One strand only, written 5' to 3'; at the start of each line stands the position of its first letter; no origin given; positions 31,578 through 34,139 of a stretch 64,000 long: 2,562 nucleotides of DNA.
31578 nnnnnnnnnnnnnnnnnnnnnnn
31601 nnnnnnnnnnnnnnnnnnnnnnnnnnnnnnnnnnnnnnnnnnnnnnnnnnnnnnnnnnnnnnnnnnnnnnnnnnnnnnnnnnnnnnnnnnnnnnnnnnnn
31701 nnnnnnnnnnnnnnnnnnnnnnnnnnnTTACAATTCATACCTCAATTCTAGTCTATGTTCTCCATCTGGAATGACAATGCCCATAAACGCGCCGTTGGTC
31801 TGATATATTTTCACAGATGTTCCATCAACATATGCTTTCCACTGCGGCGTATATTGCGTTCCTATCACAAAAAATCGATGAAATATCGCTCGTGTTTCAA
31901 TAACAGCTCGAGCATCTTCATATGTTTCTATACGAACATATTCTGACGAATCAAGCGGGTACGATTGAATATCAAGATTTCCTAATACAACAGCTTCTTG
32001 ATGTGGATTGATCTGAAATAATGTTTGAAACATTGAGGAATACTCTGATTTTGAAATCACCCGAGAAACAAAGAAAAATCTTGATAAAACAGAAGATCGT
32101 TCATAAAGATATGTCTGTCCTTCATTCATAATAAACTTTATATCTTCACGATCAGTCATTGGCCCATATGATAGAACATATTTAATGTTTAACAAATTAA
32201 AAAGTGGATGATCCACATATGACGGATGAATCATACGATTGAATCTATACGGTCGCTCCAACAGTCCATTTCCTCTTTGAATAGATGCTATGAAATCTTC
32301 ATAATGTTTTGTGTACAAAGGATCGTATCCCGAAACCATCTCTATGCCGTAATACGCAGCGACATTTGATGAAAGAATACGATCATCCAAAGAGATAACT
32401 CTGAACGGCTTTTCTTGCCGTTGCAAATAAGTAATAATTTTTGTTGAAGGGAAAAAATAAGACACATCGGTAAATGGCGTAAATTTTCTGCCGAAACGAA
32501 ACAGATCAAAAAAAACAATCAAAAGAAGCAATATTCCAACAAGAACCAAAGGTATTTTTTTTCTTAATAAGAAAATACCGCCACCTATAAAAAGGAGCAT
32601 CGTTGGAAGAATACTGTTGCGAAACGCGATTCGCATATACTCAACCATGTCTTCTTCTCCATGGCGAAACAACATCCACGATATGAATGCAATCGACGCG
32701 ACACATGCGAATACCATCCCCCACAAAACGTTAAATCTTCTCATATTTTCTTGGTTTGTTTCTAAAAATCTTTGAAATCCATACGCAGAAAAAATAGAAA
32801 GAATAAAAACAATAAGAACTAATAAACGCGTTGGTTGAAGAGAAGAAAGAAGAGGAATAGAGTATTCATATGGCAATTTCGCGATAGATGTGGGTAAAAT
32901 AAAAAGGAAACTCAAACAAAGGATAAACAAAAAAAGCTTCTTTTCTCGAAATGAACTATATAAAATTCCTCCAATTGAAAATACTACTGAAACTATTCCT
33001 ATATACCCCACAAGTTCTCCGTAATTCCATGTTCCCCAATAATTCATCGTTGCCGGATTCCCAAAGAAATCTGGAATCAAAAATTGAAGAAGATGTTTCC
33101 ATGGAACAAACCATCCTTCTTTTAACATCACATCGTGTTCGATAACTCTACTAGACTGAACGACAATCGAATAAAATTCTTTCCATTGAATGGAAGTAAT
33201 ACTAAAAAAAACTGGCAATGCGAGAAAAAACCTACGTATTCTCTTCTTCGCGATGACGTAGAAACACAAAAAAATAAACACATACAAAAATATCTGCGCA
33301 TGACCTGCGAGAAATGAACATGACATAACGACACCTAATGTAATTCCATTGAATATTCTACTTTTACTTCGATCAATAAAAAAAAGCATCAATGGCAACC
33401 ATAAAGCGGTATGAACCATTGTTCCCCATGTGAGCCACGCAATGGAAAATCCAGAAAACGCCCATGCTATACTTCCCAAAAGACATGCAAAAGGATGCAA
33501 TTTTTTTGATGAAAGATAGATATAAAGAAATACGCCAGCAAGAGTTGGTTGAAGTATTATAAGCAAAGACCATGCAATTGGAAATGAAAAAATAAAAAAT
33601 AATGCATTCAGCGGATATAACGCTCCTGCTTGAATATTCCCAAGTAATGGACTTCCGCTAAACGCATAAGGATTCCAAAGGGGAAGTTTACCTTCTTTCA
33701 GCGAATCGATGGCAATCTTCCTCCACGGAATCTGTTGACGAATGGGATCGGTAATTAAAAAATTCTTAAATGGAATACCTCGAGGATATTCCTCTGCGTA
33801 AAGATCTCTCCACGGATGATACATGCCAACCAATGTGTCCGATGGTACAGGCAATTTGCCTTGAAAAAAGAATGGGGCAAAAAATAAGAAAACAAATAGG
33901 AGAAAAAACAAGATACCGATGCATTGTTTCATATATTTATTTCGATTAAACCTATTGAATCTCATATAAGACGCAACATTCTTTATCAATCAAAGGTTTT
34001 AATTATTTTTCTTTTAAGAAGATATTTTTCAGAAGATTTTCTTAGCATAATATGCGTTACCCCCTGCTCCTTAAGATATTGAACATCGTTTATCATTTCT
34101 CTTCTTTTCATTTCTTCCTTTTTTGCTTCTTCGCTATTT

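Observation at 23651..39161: Three YfhO-like glycosyltransferase paralogs of about 750 aa in one locus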

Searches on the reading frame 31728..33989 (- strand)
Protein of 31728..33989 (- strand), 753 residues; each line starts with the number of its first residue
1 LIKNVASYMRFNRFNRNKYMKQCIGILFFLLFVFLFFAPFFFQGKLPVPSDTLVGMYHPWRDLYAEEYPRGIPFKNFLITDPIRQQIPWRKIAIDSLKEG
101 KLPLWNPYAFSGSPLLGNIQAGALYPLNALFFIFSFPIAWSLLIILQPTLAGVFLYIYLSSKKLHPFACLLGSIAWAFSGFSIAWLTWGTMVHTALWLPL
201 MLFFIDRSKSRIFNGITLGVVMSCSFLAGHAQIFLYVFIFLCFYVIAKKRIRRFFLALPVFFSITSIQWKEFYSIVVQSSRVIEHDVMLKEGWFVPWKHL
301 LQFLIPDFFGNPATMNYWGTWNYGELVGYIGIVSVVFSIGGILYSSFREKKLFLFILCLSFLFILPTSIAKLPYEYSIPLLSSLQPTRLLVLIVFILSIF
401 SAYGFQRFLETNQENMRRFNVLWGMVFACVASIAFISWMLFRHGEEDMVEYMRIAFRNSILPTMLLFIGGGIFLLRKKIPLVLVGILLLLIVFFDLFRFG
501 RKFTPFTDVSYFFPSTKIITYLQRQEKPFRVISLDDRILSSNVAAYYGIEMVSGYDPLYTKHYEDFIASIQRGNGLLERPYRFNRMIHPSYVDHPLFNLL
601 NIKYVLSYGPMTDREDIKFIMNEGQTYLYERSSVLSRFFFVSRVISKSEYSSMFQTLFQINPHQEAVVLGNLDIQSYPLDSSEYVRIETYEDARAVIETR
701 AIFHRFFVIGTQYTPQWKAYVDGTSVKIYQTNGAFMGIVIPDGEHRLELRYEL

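Call 4: search_protein_families(library=pfam, proteins=[window:31728-33989:-], max_evalue=0.01)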
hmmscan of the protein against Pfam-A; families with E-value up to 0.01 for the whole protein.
window:31728-33989:- (753 aa): 1 family
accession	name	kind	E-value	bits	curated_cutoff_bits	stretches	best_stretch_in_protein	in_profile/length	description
PF09586.16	YfhO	-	5.1e-09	35.5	28.5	1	707-751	779-823/835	Bacterial membrane protein YfhO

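Call 12: search_protein_families(library=ncbifam, proteins=[window:31728-33989:-], max_evalue=0.01)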
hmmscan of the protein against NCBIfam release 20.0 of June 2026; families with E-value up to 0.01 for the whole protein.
window:31728-33989:- (753 aa): 0 families

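Call 51: find_homologous_proteins(query=window:31728-33986:-, max_evalue=0.00001)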
Query window:31728-33986:- (752 aa): 1885 proteins with E <= 0.00001 among 8000 candidates; the best 120 are listed.
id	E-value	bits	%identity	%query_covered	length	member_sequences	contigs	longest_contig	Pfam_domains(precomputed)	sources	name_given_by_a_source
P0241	0.0e+0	1695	100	99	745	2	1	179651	PF09586.17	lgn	-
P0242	1.0e-262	892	54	99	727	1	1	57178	PF09586.17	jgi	jgi:hypothetical protein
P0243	2.5e-238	812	61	81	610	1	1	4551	-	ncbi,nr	ncbi:MAG: YfhO family protein, partial [Patescibacteria group bacterium]|nr:YfhO family protein [Pat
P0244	1.7e-233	796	51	95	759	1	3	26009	PF09586.17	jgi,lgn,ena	-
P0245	1.6e-214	733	47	95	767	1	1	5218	PF09586.17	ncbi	-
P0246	4.1e-213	728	46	95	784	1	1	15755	PF09586.17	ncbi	-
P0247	8.1e-211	721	47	96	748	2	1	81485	PF09586.17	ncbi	-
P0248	1.4e-208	713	47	97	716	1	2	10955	PF09586.17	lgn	-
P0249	1.8e-206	706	45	98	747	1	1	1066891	PF09586.17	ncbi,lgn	-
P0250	7.9e-206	704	46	98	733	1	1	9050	PF09586.17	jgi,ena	-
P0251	1.0e-205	704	46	98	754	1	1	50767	PF09586.17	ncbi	-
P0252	1.2e-205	704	46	97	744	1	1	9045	PF09586.17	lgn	-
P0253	9.2e-204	697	44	97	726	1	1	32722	PF09586.17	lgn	-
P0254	1.5e-203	697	46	98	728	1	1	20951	PF09586.17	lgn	-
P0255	1.8e-203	696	46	96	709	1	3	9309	PF09586.17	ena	-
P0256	2.6e-203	696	46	97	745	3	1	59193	PF09586.17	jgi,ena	-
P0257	8.7e-203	694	46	97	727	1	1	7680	PF09586.17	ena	-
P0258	9.0e-203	694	45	97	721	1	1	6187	PF09586.17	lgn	-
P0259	1.0e-202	694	46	95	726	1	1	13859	PF09586.17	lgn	-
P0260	1.7e-202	693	46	98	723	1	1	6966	PF09586.17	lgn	-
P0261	3.0e-202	692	46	94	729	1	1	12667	PF09586.17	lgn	-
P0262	3.5e-202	692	47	97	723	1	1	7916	PF09586.17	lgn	-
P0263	5.7e-202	691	49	94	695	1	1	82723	PF09586.17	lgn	-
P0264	8.2e-202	691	47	98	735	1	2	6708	PF09586.17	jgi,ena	-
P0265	8.3e-202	691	46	97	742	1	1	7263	PF09586.17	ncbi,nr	ncbi:MAG: YfhO family protein [Candidatus Gottesmanbacteria bacterium]|nr:YfhO family protein [Candi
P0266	9.4e-202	691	47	95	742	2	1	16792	PF09586.17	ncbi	-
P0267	1.2e-201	690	45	97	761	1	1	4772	PF09586.17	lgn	-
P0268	1.7e-201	690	43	97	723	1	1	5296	PF09586.17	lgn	-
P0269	2.3e-201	689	45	97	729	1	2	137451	PF09586.17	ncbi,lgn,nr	ncbi:YfhO family protein [Candidatus Gottesmanbacteria bacterium]|nr:YfhO family protein [Candidatus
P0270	2.6e-201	689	45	94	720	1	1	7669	PF09586.17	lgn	-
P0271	2.9e-201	689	46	98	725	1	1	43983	PF09586.17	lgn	-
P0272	4.4e-201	688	46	97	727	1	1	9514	PF09586.17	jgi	-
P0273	5.7e-201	688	47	97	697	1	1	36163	PF09586.17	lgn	-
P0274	5.9e-201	688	46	96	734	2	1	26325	PF09586.17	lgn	-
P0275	7.1e-201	688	45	98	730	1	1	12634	PF09586.17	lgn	-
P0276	1.1e-200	687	46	97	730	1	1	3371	PF09586.17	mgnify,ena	mgnify:CR=1 FL=1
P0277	1.6e-200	687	44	98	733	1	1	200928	PF09586.17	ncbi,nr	ncbi:YfhO family protein [Candidatus Gottesmanbacteria bacterium]|nr:YfhO family protein [Candidatus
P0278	2.0e-200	686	45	97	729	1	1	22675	PF09586.17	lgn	-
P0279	2.1e-200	686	43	98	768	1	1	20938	PF09586.17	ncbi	-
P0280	2.3e-200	686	44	97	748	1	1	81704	PF09586.17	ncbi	-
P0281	2.4e-200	686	45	97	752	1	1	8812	PF09586.17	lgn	-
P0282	2.8e-200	686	45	95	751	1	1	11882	PF09586.17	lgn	-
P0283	3.5e-200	685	42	98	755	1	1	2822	PF09586.17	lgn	-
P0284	3.6e-200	685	46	97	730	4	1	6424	PF09586.17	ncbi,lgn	-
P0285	3.7e-200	685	44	97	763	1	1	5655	PF09586.17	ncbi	-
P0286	5.5e-200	685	44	98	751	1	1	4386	PF09586.17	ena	-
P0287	6.5e-200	685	45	95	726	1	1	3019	PF09586.17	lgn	-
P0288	8.8e-200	684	44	97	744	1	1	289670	PF09586.17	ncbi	-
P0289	1.1e-199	684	46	97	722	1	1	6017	PF09586.17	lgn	-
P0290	1.3e-199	684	45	97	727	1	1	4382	PF09586.17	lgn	-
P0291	1.6e-199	683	45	96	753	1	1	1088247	PF20176.4,PF09586.17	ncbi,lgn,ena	-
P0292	3.3e-199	682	46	97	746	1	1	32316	PF09586.17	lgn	-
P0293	3.8e-199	682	46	97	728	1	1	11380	PF09586.17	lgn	-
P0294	4.1e-199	682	44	99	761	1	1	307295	PF09586.17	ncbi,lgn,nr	ncbi:MAG: YfhO family protein [Candidatus Gottesmanbacteria bacterium]|nr:YfhO family protein [Candi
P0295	4.2e-199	682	45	97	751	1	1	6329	PF09586.17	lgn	-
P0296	4.3e-199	682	44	98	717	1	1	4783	PF09586.17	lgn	-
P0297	4.9e-199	682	45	98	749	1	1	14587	PF09586.17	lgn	-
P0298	1.4e-198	680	44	95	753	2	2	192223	PF09586.17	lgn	-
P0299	1.4e-198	680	43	98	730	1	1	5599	PF09586.17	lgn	-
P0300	1.5e-198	680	45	97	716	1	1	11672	PF09586.17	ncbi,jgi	jgi:hypothetical protein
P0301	2.2e-198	680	46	97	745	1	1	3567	PF09586.17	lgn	-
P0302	2.2e-198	680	43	98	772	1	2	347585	PF09586.17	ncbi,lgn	-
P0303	3.7e-198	679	43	98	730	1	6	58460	PF09586.17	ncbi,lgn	-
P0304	3.9e-198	679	46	96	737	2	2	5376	PF09586.17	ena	-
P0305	4.4e-198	679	44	97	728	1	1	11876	PF09586.17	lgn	-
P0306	4.9e-198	678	44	97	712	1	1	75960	PF09586.17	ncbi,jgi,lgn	-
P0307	5.0e-198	678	45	98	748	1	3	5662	PF09586.17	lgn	-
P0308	5.3e-198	678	45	97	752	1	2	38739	PF09586.17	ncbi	-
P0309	1.5e-197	677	44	97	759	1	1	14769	PF09586.17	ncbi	-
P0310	1.7e-197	677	46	95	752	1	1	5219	PF09586.17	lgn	-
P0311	2.4e-197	676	44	98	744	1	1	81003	PF09586.17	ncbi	-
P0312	2.4e-197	676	46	95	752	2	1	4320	PF09586.17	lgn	-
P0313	3.1e-197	676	44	97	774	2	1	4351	PF09586.17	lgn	-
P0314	3.7e-197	675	43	95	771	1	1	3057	PF09586.17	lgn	-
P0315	5.3e-197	675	44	98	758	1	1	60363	PF09586.17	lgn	-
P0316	6.0e-197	675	44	98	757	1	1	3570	PF09586.17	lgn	-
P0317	8.2e-197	674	45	97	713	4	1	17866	PF09586.17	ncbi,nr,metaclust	ncbi:MAG: hypothetical protein UY49_C0001G0011 [Microgenomates group bacterium GW2011_GWC1_49_7]|nr:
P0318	1.0e-196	674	43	98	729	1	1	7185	PF09586.17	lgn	-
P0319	2.0e-196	673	46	97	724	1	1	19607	PF09586.17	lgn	-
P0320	4.7e-196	672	44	95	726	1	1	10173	PF09586.17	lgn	-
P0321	5.4e-196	672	44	98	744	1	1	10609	PF09586.17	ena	-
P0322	5.4e-196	672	44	98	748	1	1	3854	PF09586.17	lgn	-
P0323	5.6e-196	672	46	95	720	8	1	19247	PF09586.17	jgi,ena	-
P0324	5.6e-196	672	45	97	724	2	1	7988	PF09586.17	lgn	-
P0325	7.4e-196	671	46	97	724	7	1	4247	PF09586.17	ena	-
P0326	7.5e-196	671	44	98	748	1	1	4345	PF09586.17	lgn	-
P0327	7.6e-196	671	44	98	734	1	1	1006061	PF09586.17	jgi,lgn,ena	jgi:uncharacterized membrane protein YfhO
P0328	7.9e-196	671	42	95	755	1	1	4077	PF09586.17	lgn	-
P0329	8.0e-196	671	45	97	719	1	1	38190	PF09586.17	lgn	-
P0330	8.4e-196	671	45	97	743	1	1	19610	PF09586.17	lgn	-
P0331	9.6e-196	671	46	96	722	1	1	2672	PF09586.17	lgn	-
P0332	1.1e-195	671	45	97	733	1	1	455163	PF09586.17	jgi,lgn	jgi:hypothetical protein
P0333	2.1e-195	670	43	98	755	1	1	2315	PF09586.17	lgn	-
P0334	3.8e-195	669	43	98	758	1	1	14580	PF09586.17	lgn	-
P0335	4.8e-195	668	44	95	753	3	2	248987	PF09586.17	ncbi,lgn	-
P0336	1.1e-194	667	45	97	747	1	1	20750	PF09586.17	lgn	-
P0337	1.5e-194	667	44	94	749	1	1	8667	PF09586.17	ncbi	-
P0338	2.1e-194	666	45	97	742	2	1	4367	PF09586.17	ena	-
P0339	2.2e-194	666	44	97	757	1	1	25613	PF09586.17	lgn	-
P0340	2.3e-194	666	45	97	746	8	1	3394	PF09586.17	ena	-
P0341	2.6e-194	666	43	98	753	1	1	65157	PF09586.17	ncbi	-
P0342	2.8e-194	666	44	98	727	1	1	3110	PF09586.17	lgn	-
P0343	3.0e-194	666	43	97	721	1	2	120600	PF09586.17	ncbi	-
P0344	3.9e-194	665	44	96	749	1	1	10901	PF09586.17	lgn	-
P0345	4.6e-194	665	44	97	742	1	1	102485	PF09586.17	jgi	jgi:hypothetical protein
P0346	5.9e-194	665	44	98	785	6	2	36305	PF09586.17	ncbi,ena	ncbi:MAG: YfhO family protein [Patescibacteria group bacterium]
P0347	6.5e-194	665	43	94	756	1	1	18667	PF09586.17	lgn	-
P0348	8.4e-194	664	44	97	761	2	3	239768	PF09586.17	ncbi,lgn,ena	ncbi:MAG: YfhO family protein [Patescibacteria group bacterium]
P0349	1.1e-193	664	44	98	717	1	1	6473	PF09586.17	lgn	-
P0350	1.2e-193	664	44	98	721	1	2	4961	PF09586.17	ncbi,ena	-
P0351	2.2e-193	663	44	99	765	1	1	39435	PF09586.17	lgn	-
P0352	2.9e-193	663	44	98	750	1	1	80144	PF09586.17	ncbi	-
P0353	3.3e-193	662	45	97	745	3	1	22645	PF09586.17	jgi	-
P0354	4.0e-193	662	45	97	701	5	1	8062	PF09586.17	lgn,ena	-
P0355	5.5e-193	662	46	96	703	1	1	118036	PF09586.17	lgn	-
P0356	6.8e-193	661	44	97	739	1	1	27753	PF09586.17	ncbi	-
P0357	7.4e-193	661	43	98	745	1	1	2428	PF09586.17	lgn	-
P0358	7.5e-193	661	44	96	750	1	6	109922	PF09586.17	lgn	-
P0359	1.2e-192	661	44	95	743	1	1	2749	PF09586.17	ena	-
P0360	1.4e-192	660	43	98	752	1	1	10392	PF09586.17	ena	-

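Call 54: find_encoding_contigs(protein=P0249, flank=10000, max_places=1)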
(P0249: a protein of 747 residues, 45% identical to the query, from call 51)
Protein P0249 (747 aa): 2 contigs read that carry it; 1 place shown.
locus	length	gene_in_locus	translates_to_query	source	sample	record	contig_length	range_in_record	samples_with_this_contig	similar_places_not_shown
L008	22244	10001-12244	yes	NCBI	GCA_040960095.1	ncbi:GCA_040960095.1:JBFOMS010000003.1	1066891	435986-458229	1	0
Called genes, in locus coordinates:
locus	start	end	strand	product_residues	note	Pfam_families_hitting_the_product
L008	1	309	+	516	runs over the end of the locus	-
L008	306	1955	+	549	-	PF10131:PTPS_related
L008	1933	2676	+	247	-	PF00535:Glycos_transf_2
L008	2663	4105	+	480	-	PF01943:Polysacc_synt, PF13440:Polysacc_synt_3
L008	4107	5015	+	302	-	PF00535:Glycos_transf_2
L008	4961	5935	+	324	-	PF00535:Glycos_transf_2, PF13641:Glyco_tranf_2_3, PF13632:Glyco_trans_2_3 (weak)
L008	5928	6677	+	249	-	PF00535:Glycos_transf_2, PF10111:Glyco_tranf_2_2 (weak)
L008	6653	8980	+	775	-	PF09586:YfhO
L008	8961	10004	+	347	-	PF13439:Glyco_transf_4 (weak), PF00534:Glycos_transf_1, PF13692:Glyco_trans_1_4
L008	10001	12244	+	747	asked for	PF09586:YfhO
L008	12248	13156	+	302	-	PF00535:Glycos_transf_2, PF13641:Glyco_tranf_2_3, PF13632:Glyco_trans_2_3 (weak)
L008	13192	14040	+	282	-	PF13489:Methyltransf_23, PF13847:Methyltransf_31, PF08241:Methyltransf_11, PF08242:Methyltransf_12, PF13649:Methyltransf_25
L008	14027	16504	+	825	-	PF09586:YfhO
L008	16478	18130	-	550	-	PF02366:PMT, PF13231:PMT_2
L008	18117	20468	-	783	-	PF09586:YfhO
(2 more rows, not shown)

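Call 55: find_encoding_contigs(protein=P0277, flank=10000, max_places=1)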
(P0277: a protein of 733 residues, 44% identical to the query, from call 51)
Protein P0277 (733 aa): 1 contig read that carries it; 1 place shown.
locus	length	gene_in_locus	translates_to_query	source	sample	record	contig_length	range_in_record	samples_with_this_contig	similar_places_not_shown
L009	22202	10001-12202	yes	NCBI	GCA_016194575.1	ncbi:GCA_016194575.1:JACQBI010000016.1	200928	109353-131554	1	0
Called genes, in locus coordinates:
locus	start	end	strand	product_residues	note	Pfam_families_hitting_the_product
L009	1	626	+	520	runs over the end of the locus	-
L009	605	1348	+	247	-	PF00535:Glycos_transf_2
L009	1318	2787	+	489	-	PF01943:Polysacc_synt, PF13440:Polysacc_synt_3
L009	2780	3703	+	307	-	PF00535:Glycos_transf_2, PF10111:Glyco_tranf_2_2 (weak)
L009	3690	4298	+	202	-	-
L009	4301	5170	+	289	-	PF00535:Glycos_transf_2, PF13641:Glyco_tranf_2_3, PF13632:Glyco_trans_2_3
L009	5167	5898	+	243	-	PF00535:Glycos_transf_2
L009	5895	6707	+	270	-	PF02498:Bro-N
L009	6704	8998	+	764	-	PF09586:YfhO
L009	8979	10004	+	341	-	PF00534:Glycos_transf_1, PF13692:Glyco_trans_1_4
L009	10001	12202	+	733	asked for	PF09586:YfhO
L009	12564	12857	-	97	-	-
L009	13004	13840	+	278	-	PF00535:Glycos_transf_2, PF13641:Glyco_tranf_2_3, PF13506:Glyco_transf_21 (weak), PF13632:Glyco_trans_2_3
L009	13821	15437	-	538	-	PF13231:PMT_2 (weak)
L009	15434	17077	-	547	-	PF02366:PMT, PF13231:PMT_2 (weak)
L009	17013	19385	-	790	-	PF09586:YfhO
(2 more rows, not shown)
